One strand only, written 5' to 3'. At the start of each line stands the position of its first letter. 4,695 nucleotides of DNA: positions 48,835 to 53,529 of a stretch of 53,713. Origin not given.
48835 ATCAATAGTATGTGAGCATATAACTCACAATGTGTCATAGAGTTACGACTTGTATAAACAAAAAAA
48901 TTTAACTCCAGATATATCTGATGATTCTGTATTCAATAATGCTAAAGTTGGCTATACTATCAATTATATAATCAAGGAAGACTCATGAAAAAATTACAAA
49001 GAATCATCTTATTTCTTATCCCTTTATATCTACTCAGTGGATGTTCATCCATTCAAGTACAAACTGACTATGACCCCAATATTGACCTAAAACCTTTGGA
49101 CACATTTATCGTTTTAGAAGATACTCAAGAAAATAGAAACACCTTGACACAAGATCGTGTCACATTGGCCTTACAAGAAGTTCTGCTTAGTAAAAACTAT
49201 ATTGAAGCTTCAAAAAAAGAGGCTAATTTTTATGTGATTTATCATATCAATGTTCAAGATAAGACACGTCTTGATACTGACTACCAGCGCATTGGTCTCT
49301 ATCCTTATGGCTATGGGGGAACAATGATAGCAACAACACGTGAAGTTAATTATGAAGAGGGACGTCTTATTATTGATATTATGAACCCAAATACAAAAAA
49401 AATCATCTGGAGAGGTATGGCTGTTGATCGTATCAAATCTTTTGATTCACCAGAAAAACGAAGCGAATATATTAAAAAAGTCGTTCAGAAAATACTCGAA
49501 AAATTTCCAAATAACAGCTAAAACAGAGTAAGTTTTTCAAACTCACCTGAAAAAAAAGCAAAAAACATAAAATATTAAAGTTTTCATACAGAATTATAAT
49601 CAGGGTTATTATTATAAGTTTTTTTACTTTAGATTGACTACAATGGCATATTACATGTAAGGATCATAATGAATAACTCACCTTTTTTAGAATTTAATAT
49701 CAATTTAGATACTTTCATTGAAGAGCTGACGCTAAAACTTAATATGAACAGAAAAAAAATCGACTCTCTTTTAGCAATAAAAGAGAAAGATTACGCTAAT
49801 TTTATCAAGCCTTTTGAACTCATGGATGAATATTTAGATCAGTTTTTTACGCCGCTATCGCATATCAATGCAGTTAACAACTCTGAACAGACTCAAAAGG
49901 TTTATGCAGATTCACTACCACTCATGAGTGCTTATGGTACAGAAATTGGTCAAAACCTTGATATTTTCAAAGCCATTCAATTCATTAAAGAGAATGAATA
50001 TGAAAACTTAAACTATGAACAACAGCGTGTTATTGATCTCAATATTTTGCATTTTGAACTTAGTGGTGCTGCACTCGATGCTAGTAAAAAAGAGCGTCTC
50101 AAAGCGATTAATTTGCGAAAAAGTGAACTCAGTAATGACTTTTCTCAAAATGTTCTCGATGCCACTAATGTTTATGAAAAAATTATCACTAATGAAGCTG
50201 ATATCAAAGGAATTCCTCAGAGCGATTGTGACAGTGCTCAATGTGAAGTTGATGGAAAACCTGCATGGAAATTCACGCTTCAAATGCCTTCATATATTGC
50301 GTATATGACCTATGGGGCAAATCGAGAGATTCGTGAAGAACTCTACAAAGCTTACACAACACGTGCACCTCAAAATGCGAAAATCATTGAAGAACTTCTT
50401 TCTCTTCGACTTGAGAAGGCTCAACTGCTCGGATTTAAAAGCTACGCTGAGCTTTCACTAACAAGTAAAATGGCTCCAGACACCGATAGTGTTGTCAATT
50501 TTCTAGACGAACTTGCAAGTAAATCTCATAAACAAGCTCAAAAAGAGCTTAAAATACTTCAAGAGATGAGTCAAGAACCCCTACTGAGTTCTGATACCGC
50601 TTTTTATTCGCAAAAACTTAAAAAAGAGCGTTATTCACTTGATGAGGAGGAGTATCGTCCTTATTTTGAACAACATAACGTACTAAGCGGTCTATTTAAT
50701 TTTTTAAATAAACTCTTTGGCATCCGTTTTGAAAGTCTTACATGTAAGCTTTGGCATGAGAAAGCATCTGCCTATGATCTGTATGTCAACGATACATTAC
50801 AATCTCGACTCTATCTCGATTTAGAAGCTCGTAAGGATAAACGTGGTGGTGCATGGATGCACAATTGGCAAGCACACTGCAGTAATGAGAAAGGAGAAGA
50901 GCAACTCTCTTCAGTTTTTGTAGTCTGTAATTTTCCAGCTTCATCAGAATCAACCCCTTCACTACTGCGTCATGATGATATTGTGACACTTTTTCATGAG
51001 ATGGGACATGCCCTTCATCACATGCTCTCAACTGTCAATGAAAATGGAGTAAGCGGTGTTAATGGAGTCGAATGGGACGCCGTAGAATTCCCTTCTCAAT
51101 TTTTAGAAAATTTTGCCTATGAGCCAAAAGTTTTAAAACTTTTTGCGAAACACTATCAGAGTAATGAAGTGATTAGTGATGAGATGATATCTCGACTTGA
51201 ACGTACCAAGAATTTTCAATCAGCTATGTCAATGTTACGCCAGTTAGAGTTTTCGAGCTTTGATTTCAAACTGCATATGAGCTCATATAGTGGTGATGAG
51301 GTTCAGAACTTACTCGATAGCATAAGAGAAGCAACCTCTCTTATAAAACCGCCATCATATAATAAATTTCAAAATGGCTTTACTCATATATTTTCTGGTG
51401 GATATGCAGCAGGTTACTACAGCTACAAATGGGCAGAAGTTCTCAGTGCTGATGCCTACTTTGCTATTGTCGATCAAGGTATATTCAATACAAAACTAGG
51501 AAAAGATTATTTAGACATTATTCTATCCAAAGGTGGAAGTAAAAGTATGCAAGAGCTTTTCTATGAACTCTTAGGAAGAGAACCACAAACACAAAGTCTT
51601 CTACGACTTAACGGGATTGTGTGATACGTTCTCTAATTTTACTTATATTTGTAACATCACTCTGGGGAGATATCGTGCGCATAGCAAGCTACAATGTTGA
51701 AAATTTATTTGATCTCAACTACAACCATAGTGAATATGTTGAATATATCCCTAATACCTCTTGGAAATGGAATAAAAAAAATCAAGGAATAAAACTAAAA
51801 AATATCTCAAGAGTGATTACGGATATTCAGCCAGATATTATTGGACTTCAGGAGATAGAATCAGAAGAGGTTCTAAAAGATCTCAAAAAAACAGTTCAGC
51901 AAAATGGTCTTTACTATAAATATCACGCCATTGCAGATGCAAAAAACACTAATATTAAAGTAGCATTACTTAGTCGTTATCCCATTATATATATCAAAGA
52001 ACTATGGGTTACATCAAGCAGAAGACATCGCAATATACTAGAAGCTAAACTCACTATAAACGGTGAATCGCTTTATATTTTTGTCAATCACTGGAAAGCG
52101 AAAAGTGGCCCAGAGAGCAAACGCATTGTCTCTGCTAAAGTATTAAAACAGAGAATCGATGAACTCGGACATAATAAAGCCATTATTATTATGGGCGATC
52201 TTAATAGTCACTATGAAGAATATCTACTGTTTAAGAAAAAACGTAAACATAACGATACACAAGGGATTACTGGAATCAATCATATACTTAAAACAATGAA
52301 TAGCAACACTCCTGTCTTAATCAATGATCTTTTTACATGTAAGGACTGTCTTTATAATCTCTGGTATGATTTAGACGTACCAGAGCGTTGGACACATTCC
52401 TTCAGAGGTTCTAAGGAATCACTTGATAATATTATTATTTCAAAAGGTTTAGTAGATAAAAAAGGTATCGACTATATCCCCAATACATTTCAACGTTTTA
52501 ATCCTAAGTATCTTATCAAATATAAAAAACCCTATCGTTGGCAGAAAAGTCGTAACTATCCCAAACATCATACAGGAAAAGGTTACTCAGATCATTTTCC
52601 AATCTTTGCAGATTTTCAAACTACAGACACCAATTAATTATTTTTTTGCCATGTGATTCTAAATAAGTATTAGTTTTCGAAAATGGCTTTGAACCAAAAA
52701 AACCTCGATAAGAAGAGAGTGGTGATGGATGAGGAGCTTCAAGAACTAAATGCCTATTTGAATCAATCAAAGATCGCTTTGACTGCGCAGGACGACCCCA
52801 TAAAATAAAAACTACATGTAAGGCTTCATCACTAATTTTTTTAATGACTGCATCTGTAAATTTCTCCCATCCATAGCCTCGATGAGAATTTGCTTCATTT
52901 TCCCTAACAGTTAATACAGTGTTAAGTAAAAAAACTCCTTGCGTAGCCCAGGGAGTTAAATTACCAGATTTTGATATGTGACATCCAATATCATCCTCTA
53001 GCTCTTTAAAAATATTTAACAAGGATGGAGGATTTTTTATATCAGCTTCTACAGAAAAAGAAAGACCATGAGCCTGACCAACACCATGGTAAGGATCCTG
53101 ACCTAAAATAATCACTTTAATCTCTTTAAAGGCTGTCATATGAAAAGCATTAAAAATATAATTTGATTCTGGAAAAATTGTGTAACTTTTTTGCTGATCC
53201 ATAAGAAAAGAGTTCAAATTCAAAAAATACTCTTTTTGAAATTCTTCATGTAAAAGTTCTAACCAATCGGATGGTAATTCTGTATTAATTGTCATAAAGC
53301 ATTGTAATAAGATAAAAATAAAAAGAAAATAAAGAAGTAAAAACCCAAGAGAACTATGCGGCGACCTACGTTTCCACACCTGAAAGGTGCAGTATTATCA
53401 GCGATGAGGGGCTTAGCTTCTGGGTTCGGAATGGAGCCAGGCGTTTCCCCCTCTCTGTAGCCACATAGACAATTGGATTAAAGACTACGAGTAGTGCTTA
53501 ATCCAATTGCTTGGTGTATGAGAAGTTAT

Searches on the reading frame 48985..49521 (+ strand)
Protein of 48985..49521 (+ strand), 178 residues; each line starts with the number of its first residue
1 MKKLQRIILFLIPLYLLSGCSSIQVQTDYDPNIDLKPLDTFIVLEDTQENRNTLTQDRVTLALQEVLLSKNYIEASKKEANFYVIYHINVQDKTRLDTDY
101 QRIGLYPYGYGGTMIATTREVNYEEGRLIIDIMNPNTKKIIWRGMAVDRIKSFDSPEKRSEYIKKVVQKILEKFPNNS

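Call 58: search_protein_families(library=pfam, proteins=[window:48985-49521:+], max_evalue=1e-8)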
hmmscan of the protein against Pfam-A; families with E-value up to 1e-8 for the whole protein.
window:48985-49521:+ (178 aa): 1 family
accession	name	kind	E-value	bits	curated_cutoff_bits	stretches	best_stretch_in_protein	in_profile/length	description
PF13590.11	DUF4136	-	1.2e-29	104.1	32.8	1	25-175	1-151/152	Domain of unknown function (DUF4136)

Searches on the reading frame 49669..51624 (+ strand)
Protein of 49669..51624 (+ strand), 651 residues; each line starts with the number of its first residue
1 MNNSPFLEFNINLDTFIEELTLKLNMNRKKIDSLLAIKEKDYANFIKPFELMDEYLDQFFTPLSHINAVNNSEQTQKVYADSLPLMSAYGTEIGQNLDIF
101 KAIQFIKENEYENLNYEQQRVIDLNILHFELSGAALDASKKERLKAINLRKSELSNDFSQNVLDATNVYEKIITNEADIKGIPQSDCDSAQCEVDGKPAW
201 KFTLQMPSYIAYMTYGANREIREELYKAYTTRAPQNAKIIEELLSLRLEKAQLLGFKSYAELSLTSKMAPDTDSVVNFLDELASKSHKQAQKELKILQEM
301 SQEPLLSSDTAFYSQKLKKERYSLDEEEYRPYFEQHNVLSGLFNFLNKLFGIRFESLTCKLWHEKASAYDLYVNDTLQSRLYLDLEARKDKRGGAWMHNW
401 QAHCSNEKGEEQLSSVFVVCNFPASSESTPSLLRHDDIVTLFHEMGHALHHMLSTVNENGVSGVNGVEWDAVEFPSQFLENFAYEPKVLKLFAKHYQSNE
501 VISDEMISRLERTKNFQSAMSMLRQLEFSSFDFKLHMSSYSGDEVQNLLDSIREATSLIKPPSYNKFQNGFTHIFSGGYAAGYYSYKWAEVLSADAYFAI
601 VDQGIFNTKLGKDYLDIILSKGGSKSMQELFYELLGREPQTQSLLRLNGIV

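Call 58: search_protein_families(library=pfam, proteins=[window:49669-51624:+], max_evalue=1e-8)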
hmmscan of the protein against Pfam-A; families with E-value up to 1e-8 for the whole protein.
window:49669-51624:+ (651 aa): 2 families
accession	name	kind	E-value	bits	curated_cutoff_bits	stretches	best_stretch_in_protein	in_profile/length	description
PF01432.26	Peptidase_M3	-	2.3e-121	406.8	27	1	213-647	2-454/457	Peptidase family M3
PF19310.4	TOP_N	-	3e-13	50.1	27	1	29-141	10-123/123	Neurolysin/Thimet oligopeptidase, N-terminal domain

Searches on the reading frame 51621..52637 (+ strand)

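Call 58: search_protein_families(library=pfam, proteins=[window:51621-52637:+], max_evalue=1e-8)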
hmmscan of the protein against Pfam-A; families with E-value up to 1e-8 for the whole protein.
window:51621-52637:+ (338 aa): 2 families
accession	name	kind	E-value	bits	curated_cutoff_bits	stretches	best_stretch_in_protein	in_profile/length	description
PF19580.5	Exo_endo_phos_3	-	2.3e-39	135.7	27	2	21-205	2-205/311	Endonuclease/Exonuclease/phosphatase family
PF03372.29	Exo_endo_phos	-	8.8e-13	48.9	24.5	1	57-280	17-209/225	Endonuclease/Exonuclease/phosphatase family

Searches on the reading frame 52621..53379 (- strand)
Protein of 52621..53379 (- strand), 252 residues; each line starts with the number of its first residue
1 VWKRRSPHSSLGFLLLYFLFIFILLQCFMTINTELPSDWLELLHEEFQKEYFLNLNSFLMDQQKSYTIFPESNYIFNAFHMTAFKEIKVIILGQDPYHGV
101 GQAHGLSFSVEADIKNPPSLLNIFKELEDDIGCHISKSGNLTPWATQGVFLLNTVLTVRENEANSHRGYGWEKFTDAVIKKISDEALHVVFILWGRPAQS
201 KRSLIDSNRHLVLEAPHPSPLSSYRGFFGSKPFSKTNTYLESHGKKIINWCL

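Call 58: search_protein_families(library=pfam, proteins=[window:52621-53379:-], max_evalue=1e-8)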
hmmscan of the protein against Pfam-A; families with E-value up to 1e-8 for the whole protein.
window:52621-53379:- (252 aa): 1 family
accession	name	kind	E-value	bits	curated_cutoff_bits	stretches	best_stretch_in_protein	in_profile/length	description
PF03167.25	UDG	-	3.7e-16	59.9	24.3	1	86-240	7-140/141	Uracil DNA glycosylase superfamily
